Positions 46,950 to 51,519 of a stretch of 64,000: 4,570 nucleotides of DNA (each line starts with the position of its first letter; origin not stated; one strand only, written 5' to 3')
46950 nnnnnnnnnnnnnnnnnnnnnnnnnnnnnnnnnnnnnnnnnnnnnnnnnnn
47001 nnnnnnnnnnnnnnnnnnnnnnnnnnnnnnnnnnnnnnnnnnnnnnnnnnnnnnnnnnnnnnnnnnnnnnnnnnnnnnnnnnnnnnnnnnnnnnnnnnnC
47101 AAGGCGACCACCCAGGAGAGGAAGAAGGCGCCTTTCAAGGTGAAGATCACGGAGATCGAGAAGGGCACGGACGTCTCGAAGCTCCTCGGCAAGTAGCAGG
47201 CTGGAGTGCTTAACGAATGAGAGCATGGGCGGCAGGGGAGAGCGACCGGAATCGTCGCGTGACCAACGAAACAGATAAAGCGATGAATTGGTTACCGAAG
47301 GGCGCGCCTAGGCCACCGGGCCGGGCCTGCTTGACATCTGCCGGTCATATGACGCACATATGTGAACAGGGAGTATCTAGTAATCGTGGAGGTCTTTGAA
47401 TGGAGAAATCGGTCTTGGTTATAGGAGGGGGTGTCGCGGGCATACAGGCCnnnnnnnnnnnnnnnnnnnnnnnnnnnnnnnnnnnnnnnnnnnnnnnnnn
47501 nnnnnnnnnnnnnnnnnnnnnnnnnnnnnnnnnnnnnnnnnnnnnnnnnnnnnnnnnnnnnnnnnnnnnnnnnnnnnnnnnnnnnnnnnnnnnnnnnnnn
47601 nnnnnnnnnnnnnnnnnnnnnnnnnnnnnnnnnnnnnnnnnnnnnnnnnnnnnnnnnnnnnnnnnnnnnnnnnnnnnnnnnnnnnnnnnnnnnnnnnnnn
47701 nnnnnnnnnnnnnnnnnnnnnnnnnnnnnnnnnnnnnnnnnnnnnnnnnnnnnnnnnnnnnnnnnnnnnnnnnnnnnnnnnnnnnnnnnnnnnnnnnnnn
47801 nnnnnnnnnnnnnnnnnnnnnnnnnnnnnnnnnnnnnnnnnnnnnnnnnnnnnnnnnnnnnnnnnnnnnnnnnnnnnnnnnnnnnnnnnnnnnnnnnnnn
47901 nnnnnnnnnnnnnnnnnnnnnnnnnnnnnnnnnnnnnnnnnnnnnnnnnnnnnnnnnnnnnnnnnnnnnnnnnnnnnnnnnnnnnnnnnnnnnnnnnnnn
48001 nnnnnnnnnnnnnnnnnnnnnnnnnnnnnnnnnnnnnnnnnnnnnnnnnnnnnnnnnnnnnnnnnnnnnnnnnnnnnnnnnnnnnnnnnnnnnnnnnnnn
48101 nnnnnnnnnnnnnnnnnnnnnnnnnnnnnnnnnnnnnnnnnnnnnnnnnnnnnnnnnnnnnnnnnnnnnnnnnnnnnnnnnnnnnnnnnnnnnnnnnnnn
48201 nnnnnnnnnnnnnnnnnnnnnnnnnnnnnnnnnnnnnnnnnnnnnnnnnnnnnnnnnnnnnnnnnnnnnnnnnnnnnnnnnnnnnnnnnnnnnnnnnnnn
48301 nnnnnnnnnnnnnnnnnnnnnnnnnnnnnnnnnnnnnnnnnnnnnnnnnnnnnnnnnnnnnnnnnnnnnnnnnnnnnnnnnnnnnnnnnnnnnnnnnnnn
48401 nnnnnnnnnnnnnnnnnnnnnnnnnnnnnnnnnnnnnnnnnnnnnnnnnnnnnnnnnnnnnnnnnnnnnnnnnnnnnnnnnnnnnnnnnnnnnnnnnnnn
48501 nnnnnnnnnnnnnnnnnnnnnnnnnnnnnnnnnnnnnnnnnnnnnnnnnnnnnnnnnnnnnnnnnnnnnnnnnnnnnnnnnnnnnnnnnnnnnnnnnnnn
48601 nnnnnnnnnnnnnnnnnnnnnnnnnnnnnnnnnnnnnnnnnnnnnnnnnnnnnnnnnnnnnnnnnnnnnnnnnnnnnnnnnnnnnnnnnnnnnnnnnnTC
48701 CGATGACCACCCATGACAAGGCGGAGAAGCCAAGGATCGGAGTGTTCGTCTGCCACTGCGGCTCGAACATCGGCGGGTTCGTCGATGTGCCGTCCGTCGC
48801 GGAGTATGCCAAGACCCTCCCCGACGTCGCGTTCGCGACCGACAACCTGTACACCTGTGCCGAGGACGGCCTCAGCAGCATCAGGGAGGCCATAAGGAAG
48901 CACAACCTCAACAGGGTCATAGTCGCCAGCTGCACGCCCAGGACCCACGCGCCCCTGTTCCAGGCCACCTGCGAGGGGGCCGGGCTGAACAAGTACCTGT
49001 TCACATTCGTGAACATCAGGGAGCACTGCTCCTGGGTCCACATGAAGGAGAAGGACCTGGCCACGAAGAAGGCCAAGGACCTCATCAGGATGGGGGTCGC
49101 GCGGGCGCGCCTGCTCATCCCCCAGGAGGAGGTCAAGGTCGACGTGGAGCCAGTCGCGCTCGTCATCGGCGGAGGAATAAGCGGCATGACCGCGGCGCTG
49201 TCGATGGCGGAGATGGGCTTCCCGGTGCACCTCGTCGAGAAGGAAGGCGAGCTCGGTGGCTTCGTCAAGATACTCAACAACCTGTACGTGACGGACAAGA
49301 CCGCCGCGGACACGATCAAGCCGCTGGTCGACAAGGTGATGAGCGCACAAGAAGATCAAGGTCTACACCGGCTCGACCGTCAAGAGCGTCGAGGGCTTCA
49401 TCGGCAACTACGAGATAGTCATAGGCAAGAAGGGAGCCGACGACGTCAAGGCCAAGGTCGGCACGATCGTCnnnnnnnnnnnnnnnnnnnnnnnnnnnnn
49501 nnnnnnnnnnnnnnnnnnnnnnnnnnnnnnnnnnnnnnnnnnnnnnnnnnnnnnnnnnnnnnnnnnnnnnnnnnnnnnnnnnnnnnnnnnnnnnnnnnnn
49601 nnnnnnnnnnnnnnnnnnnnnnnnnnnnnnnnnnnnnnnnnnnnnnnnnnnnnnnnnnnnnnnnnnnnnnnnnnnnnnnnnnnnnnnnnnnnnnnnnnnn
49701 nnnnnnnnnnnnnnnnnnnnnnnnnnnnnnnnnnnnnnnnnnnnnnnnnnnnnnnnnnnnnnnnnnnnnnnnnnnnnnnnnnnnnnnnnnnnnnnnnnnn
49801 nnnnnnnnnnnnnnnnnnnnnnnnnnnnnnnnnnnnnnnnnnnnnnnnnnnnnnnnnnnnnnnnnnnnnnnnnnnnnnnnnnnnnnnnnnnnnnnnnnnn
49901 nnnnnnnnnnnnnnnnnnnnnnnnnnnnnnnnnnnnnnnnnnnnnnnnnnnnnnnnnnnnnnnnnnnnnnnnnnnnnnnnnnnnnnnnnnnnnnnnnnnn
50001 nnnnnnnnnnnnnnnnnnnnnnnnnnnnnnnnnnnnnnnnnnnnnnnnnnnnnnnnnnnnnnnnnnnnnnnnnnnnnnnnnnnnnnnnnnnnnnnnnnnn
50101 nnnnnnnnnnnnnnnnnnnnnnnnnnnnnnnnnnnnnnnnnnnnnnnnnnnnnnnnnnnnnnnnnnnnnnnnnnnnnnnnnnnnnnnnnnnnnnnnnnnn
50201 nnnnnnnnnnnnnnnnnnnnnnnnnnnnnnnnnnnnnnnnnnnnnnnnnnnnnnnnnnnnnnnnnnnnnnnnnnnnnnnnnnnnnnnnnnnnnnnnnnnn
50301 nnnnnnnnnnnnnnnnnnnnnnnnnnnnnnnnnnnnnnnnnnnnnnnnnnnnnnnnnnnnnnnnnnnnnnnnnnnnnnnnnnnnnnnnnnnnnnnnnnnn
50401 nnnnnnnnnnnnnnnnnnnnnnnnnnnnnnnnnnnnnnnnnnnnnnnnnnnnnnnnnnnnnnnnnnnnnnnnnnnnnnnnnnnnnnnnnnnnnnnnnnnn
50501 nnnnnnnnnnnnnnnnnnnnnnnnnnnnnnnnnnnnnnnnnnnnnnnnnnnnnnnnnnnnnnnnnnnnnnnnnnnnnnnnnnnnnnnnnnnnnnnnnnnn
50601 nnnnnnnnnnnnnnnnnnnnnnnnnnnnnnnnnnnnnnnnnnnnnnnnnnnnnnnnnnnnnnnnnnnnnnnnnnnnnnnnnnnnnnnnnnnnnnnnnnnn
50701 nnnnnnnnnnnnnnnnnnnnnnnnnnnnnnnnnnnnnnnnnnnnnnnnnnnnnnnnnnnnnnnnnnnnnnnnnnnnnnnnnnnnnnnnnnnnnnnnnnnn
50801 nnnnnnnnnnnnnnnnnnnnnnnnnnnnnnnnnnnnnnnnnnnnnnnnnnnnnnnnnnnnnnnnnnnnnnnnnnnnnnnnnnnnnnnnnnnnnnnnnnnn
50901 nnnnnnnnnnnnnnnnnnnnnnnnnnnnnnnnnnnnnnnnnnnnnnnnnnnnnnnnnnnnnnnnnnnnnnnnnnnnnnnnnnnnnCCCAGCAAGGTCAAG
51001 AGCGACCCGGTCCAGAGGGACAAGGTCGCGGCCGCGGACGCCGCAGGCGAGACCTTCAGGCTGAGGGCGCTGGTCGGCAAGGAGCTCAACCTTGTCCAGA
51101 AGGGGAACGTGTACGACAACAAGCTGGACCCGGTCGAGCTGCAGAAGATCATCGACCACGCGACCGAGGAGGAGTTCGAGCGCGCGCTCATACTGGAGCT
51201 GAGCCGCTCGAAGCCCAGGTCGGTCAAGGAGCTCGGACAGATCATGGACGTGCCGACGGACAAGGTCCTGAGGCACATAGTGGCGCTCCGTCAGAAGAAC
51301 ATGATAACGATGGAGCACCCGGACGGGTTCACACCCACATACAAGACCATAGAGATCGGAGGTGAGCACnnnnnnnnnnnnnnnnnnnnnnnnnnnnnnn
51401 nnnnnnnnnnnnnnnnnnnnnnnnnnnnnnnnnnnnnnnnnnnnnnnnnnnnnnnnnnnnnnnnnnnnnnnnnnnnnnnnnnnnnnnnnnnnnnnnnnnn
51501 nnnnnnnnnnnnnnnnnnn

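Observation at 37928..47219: Identical 13-mer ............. positioned ~182 nt upstream of both hdrA-led operons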

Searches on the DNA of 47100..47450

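Call 39: search_rna_families(source=window, start=47100, end=47450, threshold=evalue, max_evalue=10)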
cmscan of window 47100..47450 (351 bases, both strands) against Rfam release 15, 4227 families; matches with E-value up to 10: 1.
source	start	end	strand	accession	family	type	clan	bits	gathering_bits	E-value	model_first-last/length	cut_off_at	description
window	47283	47422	-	RF01946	KCNQ1OT1_1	Gene; lncRNA;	-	9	70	0.23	326-464/464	no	KCNQ1 overlapping transcript 1 conserved region 1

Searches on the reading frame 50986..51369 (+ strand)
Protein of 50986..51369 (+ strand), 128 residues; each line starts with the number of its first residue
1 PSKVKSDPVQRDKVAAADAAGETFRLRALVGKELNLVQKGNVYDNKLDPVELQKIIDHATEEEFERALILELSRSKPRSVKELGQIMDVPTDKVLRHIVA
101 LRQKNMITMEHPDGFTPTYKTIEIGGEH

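Call 59: search_protein_families(library=pfam, proteins=[window:50986-51369:+], max_evalue=10)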
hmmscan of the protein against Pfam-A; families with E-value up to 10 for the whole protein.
seq(128 aa): 7 families
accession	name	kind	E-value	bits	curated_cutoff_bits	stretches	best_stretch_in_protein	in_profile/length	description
PF12840.13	HTH_20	-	0.0043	17.4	27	1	66-109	7-50/51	Helix-turn-helix domain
PF21476.4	PF0610-like_N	-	0.0077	16.9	33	1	72-101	10-38/50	PF0610-like, N-terminal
PF24270.1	HTH_Cmi2_C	-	0.019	15.6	27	1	16-110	29-121/125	Cmi2, C-terminal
PF00570.28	HRDC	-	0.025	15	23.8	1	66-97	29-60/68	HRDC domain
PF00806.25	PUF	-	0.032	14.4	26.3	1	52-72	15-34/35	Pumilio-family RNA binding repeat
PF04545.22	Sigma70_r4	-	0.078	12.9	24.1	1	68-94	11-37/50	Sigma-70, region 4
PF24409.1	wHTH-PRTase_assc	-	0.17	12.4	27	1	68-109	2-43/83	wHTH-PRTase associated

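Call 60: search_solved_structures(query=window:50986-51369:+, max_evalue=10)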
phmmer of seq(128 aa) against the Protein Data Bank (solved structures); distinct sequences matched with E-value up to 10: 7.
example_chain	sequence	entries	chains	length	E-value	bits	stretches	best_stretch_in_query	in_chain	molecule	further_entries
8qkf_A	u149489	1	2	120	0.077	16.3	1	64-112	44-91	ArsR family transcriptional regulator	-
3bgh_A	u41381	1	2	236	0.12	15.7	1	49-105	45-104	Putative neuraminyllactose-binding hemagglutinin homolog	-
5duk_A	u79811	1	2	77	0.26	14.6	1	63-126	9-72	putative DNA binding protein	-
7kuf_B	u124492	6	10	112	0.36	14.2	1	51-113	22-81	RNA polymerase sigma factor, DNA-directed RNA polymerase subunit beta chimera | RNA polymerase sigma factor SigA,DNA-directed RNA polymerase subunit beta | RNA 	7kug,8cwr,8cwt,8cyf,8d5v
6ono_B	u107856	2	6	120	0.44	13.9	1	51-113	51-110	RNA polymerase sigma factor SigA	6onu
2gqf_A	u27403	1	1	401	1.4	12.3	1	53-118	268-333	Hypothetical protein HI0933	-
1uly_A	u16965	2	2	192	2.7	11.4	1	65-110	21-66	hypothetical protein PH1932 | hypothetical transcription regulator protein, PH1932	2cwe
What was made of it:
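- Tried and rejected: Winged-helix C-terminal domain of the MvhD fusion: Pfam and PDB sequence hits were all sub-threshold (HTH_20, ArsR; calls 59, 60).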

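Call 69: predict_structure(alignment_id=A6)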
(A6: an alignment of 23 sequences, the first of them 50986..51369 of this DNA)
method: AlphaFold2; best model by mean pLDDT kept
length: 128 residues; sequences in the alignment: 23
mean_pLDDT: 68.7   pTM: 0.58
mean pLDDT of the five models: 68.7, 62.7, 60.0, 58.4, 56.9
residues with pLDDT >= 90: 0; 70-90: 80; 50-70: 27; < 50: 21
segments of 3 or more residues with pLDDT < 50: 110-128
pLDDT, mean of each block of 10 residues (from residue 1): 57 75 73 63 71 78 84 76 81 83 70 37 39
secondary structure, 60 per line:
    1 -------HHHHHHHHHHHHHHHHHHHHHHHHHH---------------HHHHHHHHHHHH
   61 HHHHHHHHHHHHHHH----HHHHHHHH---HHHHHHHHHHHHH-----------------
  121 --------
elements in order: H8-33 H49-75 H80-87 H91-103

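Call 71: fold_search(model_id=the predicted structure, library=pdb)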
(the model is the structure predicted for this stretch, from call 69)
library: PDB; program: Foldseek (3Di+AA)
matches with E <= 10: 684; with E <= 0.001: 0
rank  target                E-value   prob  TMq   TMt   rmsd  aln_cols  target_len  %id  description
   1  8usb_W                2.3e-01  0.98  0.44  0.14   7.9        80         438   15  Non-substrate-engaged human 26S proteasome with Nub1/FAT10 bound to Rpn1 (released 2024-11-06)
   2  9ph4_B                4.1e-01  0.98  0.42  0.29   2.8        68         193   12  Cryo-EM structure of COP9 signalosome in complex with CSN5i-1a (released 2025-12-03)
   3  9nkg_W                4.1e-01  0.96  0.44  0.14   7.8        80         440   15  Structure of substrate engaged MIDN-bound human 26S proteasome, EB-MIDN (Composite map) (released 2025-05-07)
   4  5duk_B                4.8e-01  0.90  0.34  0.63   8.6        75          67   21  N-terminal structure of putative DNA binding transcription factor from Thermoplasmatales archaeon SCGC AB-539-N05 (released 2015-10-07)
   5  4hob_C                5.7e-01  0.97  0.35  0.64   6.1        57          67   18  The crystal structure of the Zalpha domain from Cyprinid Herpes virus 3 (released 2013-09-11)
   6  4hob_B                6.0e-01  0.90  0.33  0.61   6.0        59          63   14  The crystal structure of the Zalpha domain from Cyprinid Herpes virus 3 (released 2013-09-11)
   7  6owh                  6.0e-01  0.84  0.34  0.17   5.3        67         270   16  Crystal structure of MYST acetyltransferase domain in complex with inhibitor 92 (released 2020-04-01)
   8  3toa                  6.3e-01  0.87  0.34  0.18   3.3        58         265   17  Human MOF crystal structure with active site lysine partially acetylated (released 2011-11-09)
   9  9e77_B                6.7e-01  0.92  0.43  0.27   4.3        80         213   10  Cryo-EM structure of CSN-N8 in complex with CSN5i-3 (released 2025-12-03)
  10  3la3_B                6.7e-01  0.85  0.34  0.23   7.4        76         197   16  Crystal structure of NtcA in complex with 2,2-difluoropentanedioic acid (released 2010-07-14)
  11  5duk_A                8.9e-01  0.87  0.34  0.67   7.8        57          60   23  N-terminal structure of putative DNA binding transcription factor from Thermoplasmatales archaeon SCGC AB-539-N05 (released 2015-10-07)
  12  1qgp_MODEL_1_A        8.9e-01  0.72  0.32  0.49   3.4        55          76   18  NMR STRUCTURE OF THE Z-ALPHA DOMAIN OF ADAR1, 15 STRUCTURES (released 1999-10-19)
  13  9cpa_k                9.4e-01  0.60  0.35  0.10   7.0        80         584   16  Structure of a Mammalian DHX29-bound 43S Pre-initiation Complex (released 2025-07-23)
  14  7zwc_M                9.9e-01  0.41  0.33  0.23   8.7       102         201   14  Structure of SNAPc:TBP-TFIIA-TFIIB sub-complex bound to U5 snRNA promoter (released 2022-11-30)
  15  3e6d_A                1.0e+00  0.57  0.29  0.19   6.8        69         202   25  Crystal Structure of CprK C200S (released 2008-09-30)
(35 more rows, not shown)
